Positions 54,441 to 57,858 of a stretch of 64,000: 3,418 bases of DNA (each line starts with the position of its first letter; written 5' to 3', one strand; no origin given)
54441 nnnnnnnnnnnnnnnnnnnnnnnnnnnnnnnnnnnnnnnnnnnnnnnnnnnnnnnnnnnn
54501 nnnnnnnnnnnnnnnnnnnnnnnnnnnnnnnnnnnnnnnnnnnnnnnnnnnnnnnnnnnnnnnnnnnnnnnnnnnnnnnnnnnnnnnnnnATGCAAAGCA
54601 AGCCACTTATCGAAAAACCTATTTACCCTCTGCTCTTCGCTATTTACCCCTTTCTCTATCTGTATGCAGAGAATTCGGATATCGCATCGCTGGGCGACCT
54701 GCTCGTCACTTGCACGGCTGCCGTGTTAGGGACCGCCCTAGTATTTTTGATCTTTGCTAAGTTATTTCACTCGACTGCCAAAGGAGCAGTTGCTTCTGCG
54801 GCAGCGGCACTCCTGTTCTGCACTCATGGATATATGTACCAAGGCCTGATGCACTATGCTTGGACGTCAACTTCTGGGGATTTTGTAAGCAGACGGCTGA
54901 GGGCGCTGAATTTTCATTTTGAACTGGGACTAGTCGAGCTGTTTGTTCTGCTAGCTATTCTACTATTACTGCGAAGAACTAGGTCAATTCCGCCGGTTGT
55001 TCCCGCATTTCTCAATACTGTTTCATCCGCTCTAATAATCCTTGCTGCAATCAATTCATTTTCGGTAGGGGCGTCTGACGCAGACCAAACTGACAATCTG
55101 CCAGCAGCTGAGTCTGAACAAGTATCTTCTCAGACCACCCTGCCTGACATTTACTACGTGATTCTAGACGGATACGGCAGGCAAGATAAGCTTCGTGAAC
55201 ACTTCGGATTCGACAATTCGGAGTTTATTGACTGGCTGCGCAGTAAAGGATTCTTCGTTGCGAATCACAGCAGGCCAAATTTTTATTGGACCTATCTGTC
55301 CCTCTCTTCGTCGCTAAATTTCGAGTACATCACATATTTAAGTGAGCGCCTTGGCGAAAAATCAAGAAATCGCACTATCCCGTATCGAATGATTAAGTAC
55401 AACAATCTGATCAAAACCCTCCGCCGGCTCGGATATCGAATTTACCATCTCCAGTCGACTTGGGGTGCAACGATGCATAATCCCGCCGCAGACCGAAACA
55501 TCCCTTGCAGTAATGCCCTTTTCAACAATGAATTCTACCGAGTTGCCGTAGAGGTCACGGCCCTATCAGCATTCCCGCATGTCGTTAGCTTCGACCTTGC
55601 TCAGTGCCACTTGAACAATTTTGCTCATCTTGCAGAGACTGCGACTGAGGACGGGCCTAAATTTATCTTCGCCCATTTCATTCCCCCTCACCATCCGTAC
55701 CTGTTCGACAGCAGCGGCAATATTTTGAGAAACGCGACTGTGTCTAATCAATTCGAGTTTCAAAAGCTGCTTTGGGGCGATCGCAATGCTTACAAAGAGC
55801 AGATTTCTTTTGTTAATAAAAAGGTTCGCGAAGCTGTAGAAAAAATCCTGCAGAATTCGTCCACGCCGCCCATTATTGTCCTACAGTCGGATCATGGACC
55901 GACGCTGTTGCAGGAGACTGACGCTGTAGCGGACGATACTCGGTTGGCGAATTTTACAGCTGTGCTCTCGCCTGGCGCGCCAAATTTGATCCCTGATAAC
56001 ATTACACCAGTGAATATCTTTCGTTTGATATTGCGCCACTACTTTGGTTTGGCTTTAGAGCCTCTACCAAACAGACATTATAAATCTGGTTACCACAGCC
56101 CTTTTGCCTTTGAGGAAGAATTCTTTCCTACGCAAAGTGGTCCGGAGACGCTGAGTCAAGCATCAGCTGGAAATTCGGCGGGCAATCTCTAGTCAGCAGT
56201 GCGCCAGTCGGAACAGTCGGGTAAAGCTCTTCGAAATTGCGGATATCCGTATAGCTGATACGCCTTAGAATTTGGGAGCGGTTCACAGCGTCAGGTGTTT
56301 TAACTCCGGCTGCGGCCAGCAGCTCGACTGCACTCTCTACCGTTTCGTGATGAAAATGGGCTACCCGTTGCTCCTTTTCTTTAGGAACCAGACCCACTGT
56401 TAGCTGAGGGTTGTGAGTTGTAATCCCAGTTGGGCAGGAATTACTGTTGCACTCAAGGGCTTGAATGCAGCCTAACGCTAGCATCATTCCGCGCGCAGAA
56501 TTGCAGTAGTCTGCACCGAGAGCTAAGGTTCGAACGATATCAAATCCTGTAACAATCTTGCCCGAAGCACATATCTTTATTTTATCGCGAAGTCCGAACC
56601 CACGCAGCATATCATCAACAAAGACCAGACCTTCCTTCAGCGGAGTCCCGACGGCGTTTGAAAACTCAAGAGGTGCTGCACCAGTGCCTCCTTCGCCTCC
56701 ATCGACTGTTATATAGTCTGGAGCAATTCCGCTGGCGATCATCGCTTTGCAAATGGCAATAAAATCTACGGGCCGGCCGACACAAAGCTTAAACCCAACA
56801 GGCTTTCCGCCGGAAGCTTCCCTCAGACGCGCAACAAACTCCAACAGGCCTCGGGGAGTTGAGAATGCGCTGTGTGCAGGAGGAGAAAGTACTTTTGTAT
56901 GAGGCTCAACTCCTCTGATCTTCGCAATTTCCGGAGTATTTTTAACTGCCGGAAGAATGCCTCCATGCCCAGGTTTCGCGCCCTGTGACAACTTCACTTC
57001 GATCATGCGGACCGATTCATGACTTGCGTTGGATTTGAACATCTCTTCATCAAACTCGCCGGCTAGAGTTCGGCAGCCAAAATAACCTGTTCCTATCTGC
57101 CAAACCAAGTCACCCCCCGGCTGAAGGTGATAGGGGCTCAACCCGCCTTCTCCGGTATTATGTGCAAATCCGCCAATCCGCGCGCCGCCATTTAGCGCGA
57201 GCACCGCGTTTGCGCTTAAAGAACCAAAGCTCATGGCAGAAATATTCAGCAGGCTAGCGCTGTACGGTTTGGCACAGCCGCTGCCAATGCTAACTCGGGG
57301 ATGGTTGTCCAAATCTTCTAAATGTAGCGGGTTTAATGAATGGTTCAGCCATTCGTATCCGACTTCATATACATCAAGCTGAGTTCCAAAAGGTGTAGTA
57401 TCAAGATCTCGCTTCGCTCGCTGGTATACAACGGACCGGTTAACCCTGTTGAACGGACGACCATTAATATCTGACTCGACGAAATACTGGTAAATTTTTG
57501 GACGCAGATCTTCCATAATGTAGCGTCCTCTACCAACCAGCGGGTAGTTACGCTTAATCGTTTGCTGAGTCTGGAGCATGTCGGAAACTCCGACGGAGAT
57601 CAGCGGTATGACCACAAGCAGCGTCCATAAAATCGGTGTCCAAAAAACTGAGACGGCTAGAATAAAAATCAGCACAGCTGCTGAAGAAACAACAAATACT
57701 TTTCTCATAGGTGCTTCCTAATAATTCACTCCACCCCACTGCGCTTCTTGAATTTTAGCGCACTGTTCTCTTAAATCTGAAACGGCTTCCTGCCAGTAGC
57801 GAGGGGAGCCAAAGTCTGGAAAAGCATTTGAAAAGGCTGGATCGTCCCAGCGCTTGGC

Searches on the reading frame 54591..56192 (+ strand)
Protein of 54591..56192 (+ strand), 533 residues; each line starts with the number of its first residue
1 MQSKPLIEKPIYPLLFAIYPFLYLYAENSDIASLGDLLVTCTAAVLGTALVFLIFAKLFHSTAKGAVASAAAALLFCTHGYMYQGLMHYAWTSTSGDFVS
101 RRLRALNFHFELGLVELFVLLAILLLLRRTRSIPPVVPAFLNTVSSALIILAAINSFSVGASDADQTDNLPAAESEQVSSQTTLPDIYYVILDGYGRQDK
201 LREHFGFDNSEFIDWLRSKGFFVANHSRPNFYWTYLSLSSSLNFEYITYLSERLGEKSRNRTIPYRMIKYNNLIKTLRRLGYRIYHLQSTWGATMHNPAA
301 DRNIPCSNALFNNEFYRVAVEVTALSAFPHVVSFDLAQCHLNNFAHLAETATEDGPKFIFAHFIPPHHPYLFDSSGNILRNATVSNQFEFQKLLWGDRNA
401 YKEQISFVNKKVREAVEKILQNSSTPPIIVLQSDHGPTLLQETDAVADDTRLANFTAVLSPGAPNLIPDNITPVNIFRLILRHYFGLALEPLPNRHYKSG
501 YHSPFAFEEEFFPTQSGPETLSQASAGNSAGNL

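Call 7: search_protein_families(library=pfam, proteins=[window:54591-56192:+], max_evalue=0.01)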
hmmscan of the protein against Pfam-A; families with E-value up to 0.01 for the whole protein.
window:54591-56192:+ (533 aa): 1 family
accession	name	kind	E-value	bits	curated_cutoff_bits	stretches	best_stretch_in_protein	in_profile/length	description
PF00884.28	Sulfatase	-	8e-08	32.4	25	1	259-449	72-248/301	Sulfatase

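Call 9: find_related_loci(query=window:54591-56192:+, collection=genome_contigs, flank=4000)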
Query window:54591-56192:+ (533 aa) in genome_contigs; peptide patterns used: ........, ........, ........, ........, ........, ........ (x = any residue, [..] = any of these).
81 stretches matched a pattern; 24 encode a relative of the query (tblastn E <= 1e-3); 24 distinct loci.
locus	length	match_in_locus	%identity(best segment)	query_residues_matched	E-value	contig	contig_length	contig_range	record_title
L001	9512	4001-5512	67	6-509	0e+0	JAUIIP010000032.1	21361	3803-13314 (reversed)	MAG: bacterium isolate Co_bin.267 NODE_13930_length_21361_cov_0.886691, whole genome shotgun sequence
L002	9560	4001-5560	38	2-509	9e-113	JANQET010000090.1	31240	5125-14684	MAG: Myxococcota bacterium isolate PL23a_bin.40 k99_4939570, whole genome shotgun sequence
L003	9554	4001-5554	38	4-509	5e-109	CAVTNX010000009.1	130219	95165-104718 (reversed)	MAG: uncultured Gammaproteobacteria bacterium isolate MFD04716.bin.4.291 genome assembly, contig: contig_1669, whole gen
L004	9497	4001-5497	40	10-509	4e-108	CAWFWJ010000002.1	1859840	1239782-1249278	MAG: uncultured Gammaproteobacteria bacterium isolate MFD04651.bin.2.41 genome assembly, contig: contig_2385, whole geno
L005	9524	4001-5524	40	10-509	1e-107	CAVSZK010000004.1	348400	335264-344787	MAG: uncultured Gammaproteobacteria bacterium isolate MFD04716.bin.1.412 genome assembly, contig: contig_14666, whole ge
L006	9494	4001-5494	39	10-509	3e-107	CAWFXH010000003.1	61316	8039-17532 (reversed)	MAG: uncultured Gammaproteobacteria bacterium isolate MFD04944.bin.2.216 genome assembly, contig: contig_43199, whole ge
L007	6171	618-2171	38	1-509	5e-106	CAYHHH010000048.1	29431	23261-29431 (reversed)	MAG TPA_asm: uncultured Bifidobacteriaceae bacterium isolate ERP119702_co1_17 genome assembly, contig: NODE_1537_length_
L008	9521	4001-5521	39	1-509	8e-106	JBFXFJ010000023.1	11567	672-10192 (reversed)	MAG: Steroidobacteraceae bacterium isolate CA_2019_TPIn_137 NODE_20255_length_11567_cov_29.850000_TPIn, whole genome sho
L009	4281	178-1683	37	7-509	1e-105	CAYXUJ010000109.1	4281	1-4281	MAG TPA_asm: uncultured Steroidobacteraceae bacterium isolate SRP287453_co1_168 genome assembly, contig: NODE_41384_leng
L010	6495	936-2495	37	9-516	3e-104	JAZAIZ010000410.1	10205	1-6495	MAG: Myxococcota bacterium isolate XB_MAG857 DB_MAG857_0410, whole genome shotgun sequence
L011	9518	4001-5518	38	3-509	4e-104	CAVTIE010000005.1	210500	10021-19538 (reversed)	MAG: uncultured Gammaproteobacteria bacterium isolate MFD06229.bin.2.122 genome assembly, contig: contig_8028, whole gen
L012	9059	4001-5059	48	158-509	4e-103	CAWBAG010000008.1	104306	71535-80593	MAG: uncultured Gammaproteobacteria bacterium isolate MFD02809.bin.2.83 genome assembly, contig: contig_173269, whole ge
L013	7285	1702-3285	40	10-530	3e-102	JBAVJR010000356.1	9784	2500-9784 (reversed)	MAG: Steroidobacteraceae bacterium isolate MFD04396_ilm_asm_bin7 k127_61333, whole genome shotgun sequence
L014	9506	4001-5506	39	6-509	8e-102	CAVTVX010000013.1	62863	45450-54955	MAG: uncultured Gammaproteobacteria bacterium isolate MFD04944.bin.2.182 genome assembly, contig: contig_76753, whole ge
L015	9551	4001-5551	39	9-533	6e-101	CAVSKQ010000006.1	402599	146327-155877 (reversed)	MAG: uncultured Gammaproteobacteria bacterium isolate MFD09206.bin.2.29 genome assembly, contig: contig_5682, whole geno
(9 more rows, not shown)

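Call 47: find_homologous_proteins(query=window:54591-56192:+, max_evalue=1e-60)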
Query window:54591-56192:+ (533 aa): 258 proteins with E <= 1e-60 among 8000 candidates; the best 120 are listed.
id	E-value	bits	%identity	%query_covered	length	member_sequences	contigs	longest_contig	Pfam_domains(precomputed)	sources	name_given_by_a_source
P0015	0.0e+0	1018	100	84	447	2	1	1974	PF00884.29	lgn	-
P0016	7.1e-230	782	67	95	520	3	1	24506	PF00884.29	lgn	-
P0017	1.7e-197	675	60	95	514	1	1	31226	-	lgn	-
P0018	2.5e-121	424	42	96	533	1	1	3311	PF00884.29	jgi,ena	-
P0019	2.0e-118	414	40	97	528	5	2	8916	-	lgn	-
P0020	8.7e-118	412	43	93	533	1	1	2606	PF00884.29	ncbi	-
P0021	3.4e-116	407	40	94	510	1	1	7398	PF00884.29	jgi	jgi:hypothetical protein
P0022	6.1e-116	406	42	93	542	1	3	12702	-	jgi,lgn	jgi:hypothetical protein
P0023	1.4e-115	405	39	95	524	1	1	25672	PF00884.29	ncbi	-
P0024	4.1e-115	403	47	76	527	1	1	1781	PF00884.29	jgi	jgi:hypothetical protein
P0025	2.2e-114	401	39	95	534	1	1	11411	PF00884.29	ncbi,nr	ncbi:MAG: hypothetical protein GY854_09725 [Deltaproteobacteria bacterium]|nr:hypothetical protein [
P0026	6.4e-114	399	47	69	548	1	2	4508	PF00884.29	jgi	jgi:hypothetical protein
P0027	1.7e-113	398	40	95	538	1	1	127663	PF00884.29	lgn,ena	-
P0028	6.4e-113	396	41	94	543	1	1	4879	-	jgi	jgi:hypothetical protein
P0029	1.3e-112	395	47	69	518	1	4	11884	PF00884.29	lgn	-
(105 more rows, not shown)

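Call 48: find_encoding_contigs(protein=P0017, flank=6000, max_places=3)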
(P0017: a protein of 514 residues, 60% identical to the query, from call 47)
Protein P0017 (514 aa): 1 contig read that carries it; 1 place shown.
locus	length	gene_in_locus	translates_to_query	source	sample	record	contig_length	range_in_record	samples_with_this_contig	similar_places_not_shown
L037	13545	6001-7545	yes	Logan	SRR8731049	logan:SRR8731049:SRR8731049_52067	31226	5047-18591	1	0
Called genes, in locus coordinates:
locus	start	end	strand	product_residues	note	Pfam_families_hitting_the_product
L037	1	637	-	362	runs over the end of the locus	PF00933:Glyco_hydro_3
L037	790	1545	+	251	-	PF10816:DUF2760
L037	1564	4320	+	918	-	PF00012:HSP70, PF12531:DUF3731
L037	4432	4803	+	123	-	PF23025:YbjQ_2 (weak), PF01906:YbjQ_1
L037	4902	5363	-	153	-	-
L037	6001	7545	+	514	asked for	-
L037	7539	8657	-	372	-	PF01636:APH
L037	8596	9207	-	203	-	PF25199:nSTAND_NTPase5 (weak)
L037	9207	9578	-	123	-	-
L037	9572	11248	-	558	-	PF12158:DUF3592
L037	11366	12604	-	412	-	PF02073:Peptidase_M29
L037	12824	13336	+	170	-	PF13489:Methyltransf_23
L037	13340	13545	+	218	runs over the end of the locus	PF02230:Abhydrolase_2 (weak)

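Call 60: find_encoding_contigs(protein=P0018, flank=3000, max_places=2)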
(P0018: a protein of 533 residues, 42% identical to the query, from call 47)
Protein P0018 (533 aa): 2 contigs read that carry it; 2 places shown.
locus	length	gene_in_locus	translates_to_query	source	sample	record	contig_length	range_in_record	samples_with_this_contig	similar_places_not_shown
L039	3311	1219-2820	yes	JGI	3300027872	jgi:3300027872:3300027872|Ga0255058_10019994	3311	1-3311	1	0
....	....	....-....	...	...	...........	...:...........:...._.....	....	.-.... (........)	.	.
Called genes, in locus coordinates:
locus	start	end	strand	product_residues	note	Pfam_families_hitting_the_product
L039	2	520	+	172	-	?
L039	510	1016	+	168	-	-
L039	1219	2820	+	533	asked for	PF00884:Sulfatase (weak)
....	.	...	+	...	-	?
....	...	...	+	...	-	-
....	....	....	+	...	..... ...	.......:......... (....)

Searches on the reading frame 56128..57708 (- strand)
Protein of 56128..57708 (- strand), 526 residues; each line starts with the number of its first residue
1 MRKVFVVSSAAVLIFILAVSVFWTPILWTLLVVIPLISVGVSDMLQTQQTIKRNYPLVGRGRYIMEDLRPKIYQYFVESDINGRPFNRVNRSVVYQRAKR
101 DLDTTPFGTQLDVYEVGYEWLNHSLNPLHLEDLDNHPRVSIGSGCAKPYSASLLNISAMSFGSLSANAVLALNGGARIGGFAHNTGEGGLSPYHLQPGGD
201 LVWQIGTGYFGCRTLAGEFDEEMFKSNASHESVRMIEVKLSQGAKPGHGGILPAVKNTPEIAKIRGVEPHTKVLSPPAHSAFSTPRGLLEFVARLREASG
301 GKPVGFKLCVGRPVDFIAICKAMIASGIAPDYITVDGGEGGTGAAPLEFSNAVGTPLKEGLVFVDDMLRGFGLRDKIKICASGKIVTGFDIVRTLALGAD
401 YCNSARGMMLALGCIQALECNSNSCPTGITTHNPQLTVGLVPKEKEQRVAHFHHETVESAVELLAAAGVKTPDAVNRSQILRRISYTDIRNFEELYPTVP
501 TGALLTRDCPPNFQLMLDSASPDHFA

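Call 7: search_protein_families(library=pfam, proteins=[window:56128-57708:-], max_evalue=0.01)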
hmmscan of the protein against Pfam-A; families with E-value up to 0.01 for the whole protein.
window:56128-57708:- (526 aa): 2 families
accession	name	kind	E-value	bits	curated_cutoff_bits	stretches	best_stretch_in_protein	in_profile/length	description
PF01645.23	Glu_synthase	-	3.9e-83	280.1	20.4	1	152-469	67-368/369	Conserved region in glutamate synthase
PF01070.24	FMN_dh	-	0.00012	21.7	24.9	1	374-414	271-311/350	FMN-dependent dehydrogenase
